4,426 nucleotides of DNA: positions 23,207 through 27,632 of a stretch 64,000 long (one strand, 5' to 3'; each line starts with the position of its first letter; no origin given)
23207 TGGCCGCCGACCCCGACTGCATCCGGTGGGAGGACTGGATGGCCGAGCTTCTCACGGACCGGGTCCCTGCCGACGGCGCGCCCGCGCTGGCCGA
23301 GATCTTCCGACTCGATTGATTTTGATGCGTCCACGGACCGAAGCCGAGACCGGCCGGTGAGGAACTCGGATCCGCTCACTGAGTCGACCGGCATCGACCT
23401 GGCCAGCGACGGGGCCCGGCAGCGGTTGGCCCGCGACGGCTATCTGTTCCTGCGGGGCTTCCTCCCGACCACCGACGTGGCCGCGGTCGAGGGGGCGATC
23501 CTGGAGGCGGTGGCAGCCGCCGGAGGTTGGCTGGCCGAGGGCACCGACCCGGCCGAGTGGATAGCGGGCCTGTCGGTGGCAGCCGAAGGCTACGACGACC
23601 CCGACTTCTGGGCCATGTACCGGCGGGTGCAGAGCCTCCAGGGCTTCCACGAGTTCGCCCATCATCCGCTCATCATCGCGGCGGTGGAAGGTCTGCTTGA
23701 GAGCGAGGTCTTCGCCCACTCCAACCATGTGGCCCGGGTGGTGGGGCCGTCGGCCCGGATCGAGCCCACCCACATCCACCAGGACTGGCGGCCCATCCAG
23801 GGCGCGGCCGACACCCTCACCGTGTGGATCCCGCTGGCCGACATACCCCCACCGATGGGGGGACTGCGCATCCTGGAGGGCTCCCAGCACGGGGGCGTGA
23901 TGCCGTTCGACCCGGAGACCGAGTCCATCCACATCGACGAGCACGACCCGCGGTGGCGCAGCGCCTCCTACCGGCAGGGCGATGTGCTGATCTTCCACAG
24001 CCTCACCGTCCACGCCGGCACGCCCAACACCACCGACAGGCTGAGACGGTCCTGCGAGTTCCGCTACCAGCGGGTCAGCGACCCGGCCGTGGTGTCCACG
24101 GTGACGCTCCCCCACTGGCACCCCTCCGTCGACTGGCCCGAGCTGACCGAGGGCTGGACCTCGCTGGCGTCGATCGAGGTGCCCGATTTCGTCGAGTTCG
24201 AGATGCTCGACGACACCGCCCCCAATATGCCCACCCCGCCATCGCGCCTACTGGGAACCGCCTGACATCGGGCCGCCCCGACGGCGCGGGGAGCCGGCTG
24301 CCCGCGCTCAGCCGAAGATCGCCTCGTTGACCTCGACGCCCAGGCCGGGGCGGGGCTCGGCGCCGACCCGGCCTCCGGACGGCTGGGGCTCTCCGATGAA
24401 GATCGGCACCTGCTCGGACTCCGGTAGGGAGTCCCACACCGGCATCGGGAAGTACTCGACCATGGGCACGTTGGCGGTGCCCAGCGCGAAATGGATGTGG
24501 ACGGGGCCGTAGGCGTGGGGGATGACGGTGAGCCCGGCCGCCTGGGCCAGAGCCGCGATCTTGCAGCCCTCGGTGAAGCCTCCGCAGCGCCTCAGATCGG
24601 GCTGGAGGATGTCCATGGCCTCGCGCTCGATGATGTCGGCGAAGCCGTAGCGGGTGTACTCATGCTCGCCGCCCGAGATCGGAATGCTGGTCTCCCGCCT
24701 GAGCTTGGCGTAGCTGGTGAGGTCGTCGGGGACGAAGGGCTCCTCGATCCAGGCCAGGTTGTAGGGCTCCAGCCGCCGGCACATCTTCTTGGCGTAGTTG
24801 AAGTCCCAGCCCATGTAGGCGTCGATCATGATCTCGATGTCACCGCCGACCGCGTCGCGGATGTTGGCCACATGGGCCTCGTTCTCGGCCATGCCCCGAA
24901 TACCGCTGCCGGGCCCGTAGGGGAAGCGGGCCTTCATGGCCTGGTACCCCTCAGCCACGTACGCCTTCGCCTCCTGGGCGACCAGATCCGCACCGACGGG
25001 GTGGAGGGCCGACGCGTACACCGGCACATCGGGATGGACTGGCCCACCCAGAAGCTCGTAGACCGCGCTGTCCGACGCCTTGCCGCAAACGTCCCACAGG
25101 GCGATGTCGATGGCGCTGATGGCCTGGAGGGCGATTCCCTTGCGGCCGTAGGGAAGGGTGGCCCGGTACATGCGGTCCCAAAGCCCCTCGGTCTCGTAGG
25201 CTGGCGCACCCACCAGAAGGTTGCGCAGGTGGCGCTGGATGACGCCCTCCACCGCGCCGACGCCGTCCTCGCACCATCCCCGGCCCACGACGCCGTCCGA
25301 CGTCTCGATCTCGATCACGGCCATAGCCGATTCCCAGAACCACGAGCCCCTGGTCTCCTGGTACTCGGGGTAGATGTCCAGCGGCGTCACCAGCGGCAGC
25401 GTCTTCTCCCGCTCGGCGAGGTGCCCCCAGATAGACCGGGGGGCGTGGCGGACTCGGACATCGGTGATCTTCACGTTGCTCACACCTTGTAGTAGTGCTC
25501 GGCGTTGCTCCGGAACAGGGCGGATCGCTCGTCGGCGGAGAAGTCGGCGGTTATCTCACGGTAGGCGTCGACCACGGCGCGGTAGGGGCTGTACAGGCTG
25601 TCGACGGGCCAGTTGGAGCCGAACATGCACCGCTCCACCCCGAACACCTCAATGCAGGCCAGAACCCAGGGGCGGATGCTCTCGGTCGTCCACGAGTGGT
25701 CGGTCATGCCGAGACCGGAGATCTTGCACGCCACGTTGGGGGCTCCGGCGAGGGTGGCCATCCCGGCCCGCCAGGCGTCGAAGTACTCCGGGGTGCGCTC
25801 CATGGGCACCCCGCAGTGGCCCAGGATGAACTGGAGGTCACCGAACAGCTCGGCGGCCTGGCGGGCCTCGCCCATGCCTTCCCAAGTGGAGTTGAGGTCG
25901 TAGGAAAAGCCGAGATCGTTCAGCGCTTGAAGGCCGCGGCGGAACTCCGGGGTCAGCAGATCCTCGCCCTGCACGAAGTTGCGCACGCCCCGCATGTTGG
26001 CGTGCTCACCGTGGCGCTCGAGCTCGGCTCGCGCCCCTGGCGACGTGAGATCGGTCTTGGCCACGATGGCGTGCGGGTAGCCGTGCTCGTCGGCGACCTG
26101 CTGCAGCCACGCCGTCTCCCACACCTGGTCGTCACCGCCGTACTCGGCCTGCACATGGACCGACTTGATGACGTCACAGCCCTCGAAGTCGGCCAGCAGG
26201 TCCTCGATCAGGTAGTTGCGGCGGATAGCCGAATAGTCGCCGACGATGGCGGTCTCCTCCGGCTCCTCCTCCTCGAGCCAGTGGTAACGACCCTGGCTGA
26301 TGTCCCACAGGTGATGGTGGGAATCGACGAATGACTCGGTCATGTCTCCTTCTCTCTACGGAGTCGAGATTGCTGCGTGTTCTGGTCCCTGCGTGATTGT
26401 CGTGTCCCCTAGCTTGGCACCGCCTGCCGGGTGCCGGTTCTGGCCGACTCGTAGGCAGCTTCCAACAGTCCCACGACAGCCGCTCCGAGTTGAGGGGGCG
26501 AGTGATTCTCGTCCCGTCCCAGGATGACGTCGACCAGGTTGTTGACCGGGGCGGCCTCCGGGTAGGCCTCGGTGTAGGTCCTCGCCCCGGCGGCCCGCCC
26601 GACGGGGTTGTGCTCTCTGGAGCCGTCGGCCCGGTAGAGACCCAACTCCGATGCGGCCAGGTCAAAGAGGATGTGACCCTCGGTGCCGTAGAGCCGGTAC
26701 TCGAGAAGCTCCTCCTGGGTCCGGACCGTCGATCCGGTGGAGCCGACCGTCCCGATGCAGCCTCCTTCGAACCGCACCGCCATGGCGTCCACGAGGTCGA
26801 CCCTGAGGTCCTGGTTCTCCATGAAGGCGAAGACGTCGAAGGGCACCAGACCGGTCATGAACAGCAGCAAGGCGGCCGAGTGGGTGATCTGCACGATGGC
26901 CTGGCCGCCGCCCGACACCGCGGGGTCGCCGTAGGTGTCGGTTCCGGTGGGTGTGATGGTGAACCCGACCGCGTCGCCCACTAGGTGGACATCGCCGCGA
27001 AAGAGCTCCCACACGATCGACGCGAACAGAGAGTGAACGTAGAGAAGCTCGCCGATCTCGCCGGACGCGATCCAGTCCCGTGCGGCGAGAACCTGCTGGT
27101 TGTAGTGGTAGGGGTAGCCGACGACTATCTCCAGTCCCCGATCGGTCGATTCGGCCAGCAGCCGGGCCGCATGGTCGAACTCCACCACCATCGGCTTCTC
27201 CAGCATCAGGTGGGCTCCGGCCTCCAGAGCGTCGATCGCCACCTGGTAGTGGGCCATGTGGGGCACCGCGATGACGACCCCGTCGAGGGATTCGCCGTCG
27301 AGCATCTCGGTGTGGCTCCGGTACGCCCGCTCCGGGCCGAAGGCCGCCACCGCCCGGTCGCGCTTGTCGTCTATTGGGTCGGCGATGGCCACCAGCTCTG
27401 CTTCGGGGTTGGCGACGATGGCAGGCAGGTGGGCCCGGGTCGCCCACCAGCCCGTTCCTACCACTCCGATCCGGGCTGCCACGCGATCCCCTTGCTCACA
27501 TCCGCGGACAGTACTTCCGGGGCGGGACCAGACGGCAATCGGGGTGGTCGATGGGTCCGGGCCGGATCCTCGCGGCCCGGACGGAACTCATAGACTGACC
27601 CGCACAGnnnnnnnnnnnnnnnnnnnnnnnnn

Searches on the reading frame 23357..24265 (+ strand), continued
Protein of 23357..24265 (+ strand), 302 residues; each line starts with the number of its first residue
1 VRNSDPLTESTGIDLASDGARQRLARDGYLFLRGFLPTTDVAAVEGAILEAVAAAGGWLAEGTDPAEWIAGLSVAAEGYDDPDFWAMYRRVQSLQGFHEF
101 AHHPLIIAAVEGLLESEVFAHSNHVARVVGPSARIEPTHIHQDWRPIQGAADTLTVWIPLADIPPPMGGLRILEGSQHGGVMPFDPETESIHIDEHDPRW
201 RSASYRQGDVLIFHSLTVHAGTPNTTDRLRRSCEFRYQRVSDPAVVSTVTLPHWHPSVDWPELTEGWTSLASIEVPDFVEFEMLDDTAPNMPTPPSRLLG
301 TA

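Call 73: fold_search(model_id=the predicted structure, library=pdb)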
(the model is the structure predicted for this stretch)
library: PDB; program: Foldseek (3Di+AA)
matches with E <= 10: 1650; with E <= 0.001: 406
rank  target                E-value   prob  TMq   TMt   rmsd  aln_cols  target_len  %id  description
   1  2rdn                  1.8e-17  1.00  0.68  0.74   5.1       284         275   22  Crystal Structure of PtlH with AKG and ent-1PL bound (released 2007-10-16)
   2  2rds                  2.1e-17  1.00  0.68  0.78   3.6       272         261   22  Crystal Structure of PtlH with Fe/oxalylglycine and ent-1-deoxypentalenic acid bound (released 2007-10-16)
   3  2rdq                  2.6e-17  1.00  0.69  0.77   3.7       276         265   23  Crystal Structure of PtlH with Fe/alpha ketoglutarate bound (released 2007-10-16)
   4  2rdr                  1.8e-16  1.00  0.66  0.74   4.2       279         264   24  Crystal Structure of PtlH with Fe/oxalylglycine bound (released 2007-10-16)
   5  5ep9_D                1.8e-13  1.00  0.51  0.63   7.6       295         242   20  Crystal structure of the non-heme alpha ketoglutarate dependent epimerase SnoN from nogalamycin biosynthesis (released 2016-05-11)
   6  5ep9_C                3.1e-13  1.00  0.51  0.63   7.8       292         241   20  Crystal structure of the non-heme alpha ketoglutarate dependent epimerase SnoN from nogalamycin biosynthesis (released 2016-05-11)
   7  5equ_A                4.9e-13  1.00  0.53  0.62   8.0       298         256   19  Crystal structure of the epimerase SnoN in complex with Fe3+, alpha ketoglutarate and nogalamycin RO (released 2016-05-11)
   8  5ep9_B                5.6e-13  1.00  0.52  0.60   8.1       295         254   21  Crystal structure of the non-heme alpha ketoglutarate dependent epimerase SnoN from nogalamycin biosynthesis (released 2016-05-11)
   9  2a1x                  7.1e-13  1.00  0.55  0.65   6.8       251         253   15  Human phytanoyl-coa 2-hydroxylase in complex with iron and 2-oxoglutarate (released 2005-08-16)
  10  5ep9_A                9.5e-13  1.00  0.51  0.59   8.2       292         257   22  Crystal structure of the non-heme alpha ketoglutarate dependent epimerase SnoN from nogalamycin biosynthesis (released 2016-05-11)
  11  5erl_D                1.5e-12  1.00  0.51  0.58   9.1       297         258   20  Crystal structure of the epimerase SnoN in complex with Ni2+, succinate and nogalamycin RO (released 2016-05-11)
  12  9c9n                  1.6e-12  1.00  0.55  0.62   7.9       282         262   16  Crystal structure of Fe/2-OG dependent dioxygenase MysH in complex with nickel and succinate (released 2025-10-08)
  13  5epa_F                3.3e-12  1.00  0.54  0.64   5.8       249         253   23  Crystal structure of non-heme alpha ketoglutarate dependent carbocyclase SnoK from nogalamycin biosynthesis (released 2016-05-11)
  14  7eyw_C                4.0e-12  1.00  0.51  0.55   7.2       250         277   16  Fe(II)/(alpha)ketoglutarate-dependent dioxygenase SptF with terretonin C (released 2022-04-20)
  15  5erl_A                4.0e-12  1.00  0.52  0.60   6.2       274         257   22  Crystal structure of the epimerase SnoN in complex with Ni2+, succinate and nogalamycin RO (released 2016-05-11)
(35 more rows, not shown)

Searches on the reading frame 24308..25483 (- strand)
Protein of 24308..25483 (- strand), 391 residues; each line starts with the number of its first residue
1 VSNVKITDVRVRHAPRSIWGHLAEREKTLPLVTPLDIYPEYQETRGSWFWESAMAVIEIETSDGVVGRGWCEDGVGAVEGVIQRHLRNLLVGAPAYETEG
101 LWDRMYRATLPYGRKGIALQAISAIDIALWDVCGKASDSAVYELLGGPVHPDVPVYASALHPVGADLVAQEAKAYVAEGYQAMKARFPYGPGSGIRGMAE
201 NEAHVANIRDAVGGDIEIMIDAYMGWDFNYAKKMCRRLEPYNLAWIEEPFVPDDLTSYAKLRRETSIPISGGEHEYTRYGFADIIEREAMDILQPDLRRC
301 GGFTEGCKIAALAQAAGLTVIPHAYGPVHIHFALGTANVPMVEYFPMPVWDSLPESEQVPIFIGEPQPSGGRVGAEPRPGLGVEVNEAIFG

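Call 5: search_protein_families(library=pfam, proteins=[window:24308-25483:-], max_evalue=0.01)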
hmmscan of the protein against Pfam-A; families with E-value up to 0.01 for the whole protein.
window:24308-25483:- (391 aa): 2 families
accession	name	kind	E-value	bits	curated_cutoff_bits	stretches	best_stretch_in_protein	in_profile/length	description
PF13378.12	MR_MLE_C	-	1.1e-59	202.2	29.4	1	168-388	2-218/219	Enolase C-terminal domain-like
PF02746.21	MR_MLE_N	-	7.8e-18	65.2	22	1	52-146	26-117/117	Mandelate racemase / muconate lactonizing enzyme, N-terminal domain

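Call 44: search_protein_families(library=ncbifam, proteins=[window:24308-25483:-], max_evalue=0.00001)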
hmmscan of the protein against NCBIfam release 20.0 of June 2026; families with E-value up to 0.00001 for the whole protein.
window:24308-25483:- (391 aa): 15 families
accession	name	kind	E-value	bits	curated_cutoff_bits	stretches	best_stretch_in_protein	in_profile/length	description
NF011968.0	PRK15440.1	equivalog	7.7e-79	265.4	393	1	32-388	36-386/395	L-rhamnonate dehydratase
NF040866.1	AraD_Arch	equivalog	3.7e-55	187.4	650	1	54-390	34-366/372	arabinonate dehydratase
NF010624.0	PRK14017.1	equivalog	2.2e-54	185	311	1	55-388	16-355/382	galactonate dehydratase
NF040790.2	glucon_galact_dh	equivalog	7e-53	179.8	750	1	35-389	6-365/390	bifunctional D-gluconate/D-galactonate dehydratase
NF047820.1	TalGalacDh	equivalog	2.5e-48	164.9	500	1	49-387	33-358/371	L-talarate/galactarate dehydratase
NF043051.1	ManoateDhtManD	equivalog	4.4e-37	127.9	550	2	56-186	19-149/403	D-mannonate dehydratase ManD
NF011654.0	PRK15072.1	subfamily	1.1e-34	120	430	2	56-186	19-149/404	D-galactonate dehydratase family protein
TIGR02534.1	mucon_cyclo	subfamily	8.5e-25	87.6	334.95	1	54-337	29-305/368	muconate/chloromuconate family cycloisomerase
NF043002.1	HProlDhtase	equivalog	2.5e-16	59.5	500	1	122-389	102-358/366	cis-3-hydroxy-L-proline dehydratase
NF042940.1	racemase_DgcA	equivalog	3.2e-12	46.3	400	1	120-321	83-267/323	N-acetyl-D-Glu racemase DgcA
TIGR01928.1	menC_lowGC_arch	equivalog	1.7e-10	40.5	200.65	1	121-320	91-278/325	o-succinylbenzoate synthase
NF011708.0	PRK15129.1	equivalog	2.1e-08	33.6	343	1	51-321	26-272/321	L-Ala-D/L-Glu epimerase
NF041118.1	A_G_epim_Thtga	equivalog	8.3e-08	31.7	500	1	117-321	92-288/341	L-Ala-D/L-Glu epimerase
TIGR01927.1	menC_gam_Gplu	equivalog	1.4e-06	27.9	130.55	1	131-296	77-238/307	o-succinylbenzoate synthase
NF002782.0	PRK02901.1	equivalog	3.2e-06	26.4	288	1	196-314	115-233/328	o-succinylbenzoate synthase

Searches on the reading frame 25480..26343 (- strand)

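Call 5: search_protein_families(library=pfam, proteins=[window:25480-26343:-], max_evalue=0.01)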
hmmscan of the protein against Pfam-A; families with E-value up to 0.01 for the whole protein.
window:25480-26343:- (287 aa): 1 family
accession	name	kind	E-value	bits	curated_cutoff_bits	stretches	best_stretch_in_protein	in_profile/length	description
PF04909.20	Amidohydro_2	-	1.4e-41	143.6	26.4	1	6-286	1-288/289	Amidohydrolase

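Call 44: search_protein_families(library=ncbifam, proteins=[window:25480-26343:-], max_evalue=0.00001)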
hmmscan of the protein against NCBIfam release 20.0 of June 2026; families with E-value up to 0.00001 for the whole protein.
window:25480-26343:- (287 aa): 1 family
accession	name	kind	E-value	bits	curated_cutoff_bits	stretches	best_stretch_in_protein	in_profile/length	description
NF052480.1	FuconLaconase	equivalog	2.8e-35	122.3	400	1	6-286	3-285/287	L-fucono-1,5-lactonase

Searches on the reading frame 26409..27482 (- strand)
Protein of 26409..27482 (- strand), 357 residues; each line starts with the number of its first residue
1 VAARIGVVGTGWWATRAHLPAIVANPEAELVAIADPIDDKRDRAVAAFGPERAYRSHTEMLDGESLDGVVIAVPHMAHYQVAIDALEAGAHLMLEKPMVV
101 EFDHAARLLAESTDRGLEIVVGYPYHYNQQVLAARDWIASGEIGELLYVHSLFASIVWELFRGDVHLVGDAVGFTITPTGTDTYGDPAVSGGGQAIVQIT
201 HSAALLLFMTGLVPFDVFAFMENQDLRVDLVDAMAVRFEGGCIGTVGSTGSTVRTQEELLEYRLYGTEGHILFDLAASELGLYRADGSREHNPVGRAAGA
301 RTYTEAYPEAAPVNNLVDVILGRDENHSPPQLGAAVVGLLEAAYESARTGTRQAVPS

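Call 5: search_protein_families(library=pfam, proteins=[window:26409-27482:-], max_evalue=0.01)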
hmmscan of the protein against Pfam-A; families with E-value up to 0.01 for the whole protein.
window:26409-27482:- (357 aa): 3 families
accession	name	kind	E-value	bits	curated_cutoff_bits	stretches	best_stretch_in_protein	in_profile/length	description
PF01408.29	GFO_IDH_MocA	-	2.7e-22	80.2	24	1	4-123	2-120/120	Oxidoreductase family, NAD-binding Rossmann fold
PF22725.1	GFO_IDH_MocA_C3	-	1.2e-11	45.1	27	1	132-271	2-123/124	GFO/IDH/MocA C-terminal domain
PF02894.22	GFO_IDH_MocA_C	-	2.6e-05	24.6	22.9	1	138-351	4-214/218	Oxidoreductase family, C-terminal alpha/beta domain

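Call 83: search_protein_families(library=ncbifam, proteins=[window:26409-27482:-], max_evalue=1e-10)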
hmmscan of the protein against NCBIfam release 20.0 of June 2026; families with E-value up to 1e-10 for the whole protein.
window:26409-27482:- (357 aa): 8 families
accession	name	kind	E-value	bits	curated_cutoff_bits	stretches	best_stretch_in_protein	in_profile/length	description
TIGR04380.1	myo_inos_iolG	equivalog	3.5e-22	78.7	355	1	4-151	3-150/330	inositol 2-dehydrogenase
NF040723.1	UDP-GlcNAcDh_Arch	equivalog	2.8e-21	76.3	450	1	4-149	2-144/302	UDP-N-acetylglucosamine 3-dehydrogenase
NF041392.1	XylDh_Gfo6_Halo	equivalog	1.5e-18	66.7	350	1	4-161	18-178/350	D-xylose 1-dehydrogenase Gfo6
NF052479.1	LevoglcsnDh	equivalog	3.1e-17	62.3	650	1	31-150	39-158/386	levoglucosan dehydrogenase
NF008607.0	PRK11579.1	subfamily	4.7e-17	62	330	1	4-154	6-153/346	oxidoreductase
NF052679.1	InsChiInosDhIolG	equivalog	1.5e-13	50.5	540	1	1-153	1-155/343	bifunctional inositol 2-dehydrogenase/D-chiro-inositol 1-dehydrogenase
NF058561.1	BT_2158_fam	equivalog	3.5e-12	45.7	750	1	27-158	56-189/487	glycoside 3-dehydrogenase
NF007574.0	PRK10206.1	equivalog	2.8e-11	43.1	352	1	5-154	5-154/345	oxidoreductase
